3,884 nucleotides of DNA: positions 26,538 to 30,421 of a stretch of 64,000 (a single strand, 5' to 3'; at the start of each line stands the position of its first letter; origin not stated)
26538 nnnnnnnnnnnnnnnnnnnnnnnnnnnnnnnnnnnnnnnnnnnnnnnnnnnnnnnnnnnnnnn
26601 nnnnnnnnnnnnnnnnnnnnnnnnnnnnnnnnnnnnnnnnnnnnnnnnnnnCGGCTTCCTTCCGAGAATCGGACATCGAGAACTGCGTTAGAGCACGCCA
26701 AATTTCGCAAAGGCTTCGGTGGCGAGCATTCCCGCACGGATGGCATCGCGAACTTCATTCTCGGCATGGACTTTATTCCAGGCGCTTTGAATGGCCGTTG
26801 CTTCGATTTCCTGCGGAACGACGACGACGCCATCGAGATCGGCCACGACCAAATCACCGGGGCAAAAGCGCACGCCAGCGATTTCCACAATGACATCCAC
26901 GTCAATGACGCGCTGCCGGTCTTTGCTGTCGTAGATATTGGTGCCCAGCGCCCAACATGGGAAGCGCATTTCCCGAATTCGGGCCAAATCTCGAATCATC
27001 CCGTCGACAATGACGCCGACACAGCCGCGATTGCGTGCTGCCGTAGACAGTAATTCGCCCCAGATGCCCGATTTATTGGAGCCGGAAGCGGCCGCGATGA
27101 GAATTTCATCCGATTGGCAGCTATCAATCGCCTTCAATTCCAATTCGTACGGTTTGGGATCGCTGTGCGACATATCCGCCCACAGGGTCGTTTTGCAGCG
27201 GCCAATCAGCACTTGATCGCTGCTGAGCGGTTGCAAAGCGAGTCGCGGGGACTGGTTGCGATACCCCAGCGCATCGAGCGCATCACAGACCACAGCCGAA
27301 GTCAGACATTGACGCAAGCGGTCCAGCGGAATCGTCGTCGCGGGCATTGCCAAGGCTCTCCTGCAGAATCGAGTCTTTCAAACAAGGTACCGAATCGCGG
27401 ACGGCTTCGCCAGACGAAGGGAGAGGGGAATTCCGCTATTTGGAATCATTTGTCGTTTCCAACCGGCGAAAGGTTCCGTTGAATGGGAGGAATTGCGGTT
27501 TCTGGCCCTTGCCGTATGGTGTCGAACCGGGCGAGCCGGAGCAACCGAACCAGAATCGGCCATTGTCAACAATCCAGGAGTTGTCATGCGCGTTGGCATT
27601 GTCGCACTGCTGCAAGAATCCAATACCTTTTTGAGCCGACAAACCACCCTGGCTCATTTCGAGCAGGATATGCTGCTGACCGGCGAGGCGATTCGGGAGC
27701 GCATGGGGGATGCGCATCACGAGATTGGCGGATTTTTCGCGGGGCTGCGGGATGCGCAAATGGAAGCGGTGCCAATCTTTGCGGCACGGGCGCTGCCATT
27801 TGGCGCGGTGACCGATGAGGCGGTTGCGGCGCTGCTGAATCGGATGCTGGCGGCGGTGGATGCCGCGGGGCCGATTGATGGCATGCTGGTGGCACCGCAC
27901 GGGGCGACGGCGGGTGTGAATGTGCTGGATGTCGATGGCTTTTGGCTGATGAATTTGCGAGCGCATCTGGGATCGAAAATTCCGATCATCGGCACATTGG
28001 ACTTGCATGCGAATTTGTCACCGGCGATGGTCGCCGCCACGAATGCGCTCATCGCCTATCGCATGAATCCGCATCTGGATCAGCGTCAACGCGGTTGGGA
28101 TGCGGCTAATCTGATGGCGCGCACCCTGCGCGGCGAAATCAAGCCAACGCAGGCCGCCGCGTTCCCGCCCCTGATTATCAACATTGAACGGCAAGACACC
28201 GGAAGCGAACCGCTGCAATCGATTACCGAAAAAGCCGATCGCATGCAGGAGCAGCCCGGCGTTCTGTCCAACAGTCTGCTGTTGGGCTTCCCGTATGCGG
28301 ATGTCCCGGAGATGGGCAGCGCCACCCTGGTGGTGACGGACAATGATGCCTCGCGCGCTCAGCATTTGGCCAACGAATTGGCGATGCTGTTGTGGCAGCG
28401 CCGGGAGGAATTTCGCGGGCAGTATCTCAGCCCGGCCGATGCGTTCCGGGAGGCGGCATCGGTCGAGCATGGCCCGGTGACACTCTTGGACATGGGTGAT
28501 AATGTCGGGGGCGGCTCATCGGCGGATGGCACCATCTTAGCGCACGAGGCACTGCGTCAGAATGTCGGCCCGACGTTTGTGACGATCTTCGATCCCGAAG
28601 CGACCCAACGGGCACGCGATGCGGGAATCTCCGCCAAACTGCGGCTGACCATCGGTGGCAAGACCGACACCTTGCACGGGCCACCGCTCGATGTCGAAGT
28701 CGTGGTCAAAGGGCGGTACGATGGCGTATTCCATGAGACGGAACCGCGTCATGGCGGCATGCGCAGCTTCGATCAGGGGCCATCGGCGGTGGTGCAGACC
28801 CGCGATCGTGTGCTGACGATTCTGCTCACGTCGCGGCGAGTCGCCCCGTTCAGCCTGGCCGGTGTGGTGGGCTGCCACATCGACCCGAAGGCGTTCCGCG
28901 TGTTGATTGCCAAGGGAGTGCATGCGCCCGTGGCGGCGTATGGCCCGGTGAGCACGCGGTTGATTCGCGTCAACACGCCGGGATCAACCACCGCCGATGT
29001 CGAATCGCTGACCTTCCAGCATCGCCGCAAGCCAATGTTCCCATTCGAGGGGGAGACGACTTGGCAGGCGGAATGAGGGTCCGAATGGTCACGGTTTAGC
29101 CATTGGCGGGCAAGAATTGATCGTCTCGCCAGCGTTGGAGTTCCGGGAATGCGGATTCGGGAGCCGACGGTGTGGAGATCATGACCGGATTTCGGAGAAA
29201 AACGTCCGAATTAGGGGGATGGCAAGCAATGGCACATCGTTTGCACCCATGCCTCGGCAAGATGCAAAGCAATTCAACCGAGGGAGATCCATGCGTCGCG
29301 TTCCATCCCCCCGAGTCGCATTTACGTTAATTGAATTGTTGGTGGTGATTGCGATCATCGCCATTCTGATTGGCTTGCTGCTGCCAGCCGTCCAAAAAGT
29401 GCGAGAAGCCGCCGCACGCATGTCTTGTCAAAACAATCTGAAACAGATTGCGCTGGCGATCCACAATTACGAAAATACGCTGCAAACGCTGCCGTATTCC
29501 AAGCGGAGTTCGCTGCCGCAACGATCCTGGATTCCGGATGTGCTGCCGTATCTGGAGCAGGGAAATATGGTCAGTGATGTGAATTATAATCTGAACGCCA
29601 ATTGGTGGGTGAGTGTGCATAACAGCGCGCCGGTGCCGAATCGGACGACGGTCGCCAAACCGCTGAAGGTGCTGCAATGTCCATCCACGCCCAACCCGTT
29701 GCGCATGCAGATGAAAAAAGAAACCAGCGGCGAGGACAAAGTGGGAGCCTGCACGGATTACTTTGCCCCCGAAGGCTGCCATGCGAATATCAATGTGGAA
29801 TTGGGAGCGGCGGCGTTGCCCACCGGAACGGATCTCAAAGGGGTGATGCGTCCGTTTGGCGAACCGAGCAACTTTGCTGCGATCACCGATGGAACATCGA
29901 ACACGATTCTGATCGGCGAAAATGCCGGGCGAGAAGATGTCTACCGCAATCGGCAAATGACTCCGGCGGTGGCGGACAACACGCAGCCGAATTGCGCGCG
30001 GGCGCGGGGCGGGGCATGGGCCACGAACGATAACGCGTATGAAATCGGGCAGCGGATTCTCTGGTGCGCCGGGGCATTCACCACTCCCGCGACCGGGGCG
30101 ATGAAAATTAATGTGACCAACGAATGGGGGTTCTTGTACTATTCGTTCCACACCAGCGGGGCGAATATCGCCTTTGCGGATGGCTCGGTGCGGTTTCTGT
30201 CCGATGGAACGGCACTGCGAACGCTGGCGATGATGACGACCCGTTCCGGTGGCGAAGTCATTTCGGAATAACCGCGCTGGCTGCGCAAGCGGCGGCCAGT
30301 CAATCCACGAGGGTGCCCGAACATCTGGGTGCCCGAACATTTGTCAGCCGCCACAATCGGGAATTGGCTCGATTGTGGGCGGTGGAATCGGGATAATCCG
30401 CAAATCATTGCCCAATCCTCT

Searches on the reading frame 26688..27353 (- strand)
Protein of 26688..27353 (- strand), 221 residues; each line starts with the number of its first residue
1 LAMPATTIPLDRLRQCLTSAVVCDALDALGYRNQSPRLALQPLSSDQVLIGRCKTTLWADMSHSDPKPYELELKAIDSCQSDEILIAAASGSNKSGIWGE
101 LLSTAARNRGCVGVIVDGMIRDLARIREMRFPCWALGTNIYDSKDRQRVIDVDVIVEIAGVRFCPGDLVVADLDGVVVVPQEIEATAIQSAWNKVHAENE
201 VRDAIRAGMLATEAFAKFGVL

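Call 6: search_protein_families(library=pfam, proteins=[window:26688-27353:-], max_evalue=0.01)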
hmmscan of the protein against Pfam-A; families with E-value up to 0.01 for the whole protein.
window:26688-27353:- (221 aa): 1 family
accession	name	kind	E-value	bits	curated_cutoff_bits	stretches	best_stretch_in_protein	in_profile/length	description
PF03737.21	RraA-like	-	1.1e-35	123.5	24.5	1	20-178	2-152/152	Aldolase/RraA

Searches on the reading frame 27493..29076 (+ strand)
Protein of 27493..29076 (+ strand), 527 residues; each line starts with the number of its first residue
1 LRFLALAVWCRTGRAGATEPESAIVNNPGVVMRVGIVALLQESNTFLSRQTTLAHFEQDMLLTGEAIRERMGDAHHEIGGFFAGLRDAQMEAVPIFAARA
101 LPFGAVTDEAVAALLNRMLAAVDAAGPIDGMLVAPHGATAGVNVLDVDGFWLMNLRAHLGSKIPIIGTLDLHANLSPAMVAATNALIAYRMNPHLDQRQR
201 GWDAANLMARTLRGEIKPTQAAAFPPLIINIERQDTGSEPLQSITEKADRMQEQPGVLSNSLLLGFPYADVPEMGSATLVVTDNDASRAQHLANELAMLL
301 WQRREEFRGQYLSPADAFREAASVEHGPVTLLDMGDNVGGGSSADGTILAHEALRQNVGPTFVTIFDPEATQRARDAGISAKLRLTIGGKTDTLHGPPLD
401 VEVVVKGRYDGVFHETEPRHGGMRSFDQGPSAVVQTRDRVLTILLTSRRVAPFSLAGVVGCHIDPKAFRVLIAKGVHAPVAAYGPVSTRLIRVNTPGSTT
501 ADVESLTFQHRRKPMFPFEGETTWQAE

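Call 6: search_protein_families(library=pfam, proteins=[window:27493-29076:+], max_evalue=0.01)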
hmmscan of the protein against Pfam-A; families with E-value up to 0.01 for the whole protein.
window:27493-29076:+ (527 aa): 2 families
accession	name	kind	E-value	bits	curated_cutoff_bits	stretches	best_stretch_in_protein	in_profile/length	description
PF07364.17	DUF1485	-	1e-86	291.3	22.8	1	33-321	1-289/290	Metallopeptidase family M81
PF07171.17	MlrC_C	-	1.4e-42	146.4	27.2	1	331-510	1-178/178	MlrC C-terminus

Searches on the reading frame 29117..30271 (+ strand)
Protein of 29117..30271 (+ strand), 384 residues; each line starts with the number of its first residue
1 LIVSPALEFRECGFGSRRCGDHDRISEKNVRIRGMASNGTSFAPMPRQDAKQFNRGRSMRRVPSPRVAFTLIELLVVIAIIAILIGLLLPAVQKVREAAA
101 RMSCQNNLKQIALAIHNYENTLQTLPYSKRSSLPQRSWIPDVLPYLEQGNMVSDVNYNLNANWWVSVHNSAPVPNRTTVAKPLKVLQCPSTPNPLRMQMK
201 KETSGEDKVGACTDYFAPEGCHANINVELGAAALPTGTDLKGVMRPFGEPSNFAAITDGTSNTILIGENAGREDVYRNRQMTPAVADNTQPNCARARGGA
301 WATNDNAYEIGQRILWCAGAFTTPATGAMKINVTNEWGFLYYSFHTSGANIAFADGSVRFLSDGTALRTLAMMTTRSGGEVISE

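Call 60: search_protein_families(library=pfam, proteins=[window:29117-30271:+], max_evalue=0.001)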
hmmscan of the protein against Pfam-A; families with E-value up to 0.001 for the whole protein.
window:29117-30271:+ (384 aa): 2 families
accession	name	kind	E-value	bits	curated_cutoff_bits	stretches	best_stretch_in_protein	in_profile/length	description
PF07596.16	SBP_bac_10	-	8.4e-46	157.6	23.3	1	93-365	1-265/268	Protein of unknown function (DUF1559)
PF07963.17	N_methyl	-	0.00071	19.5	21.2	0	69-89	7-27/27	Prokaryotic N-terminal methylation motif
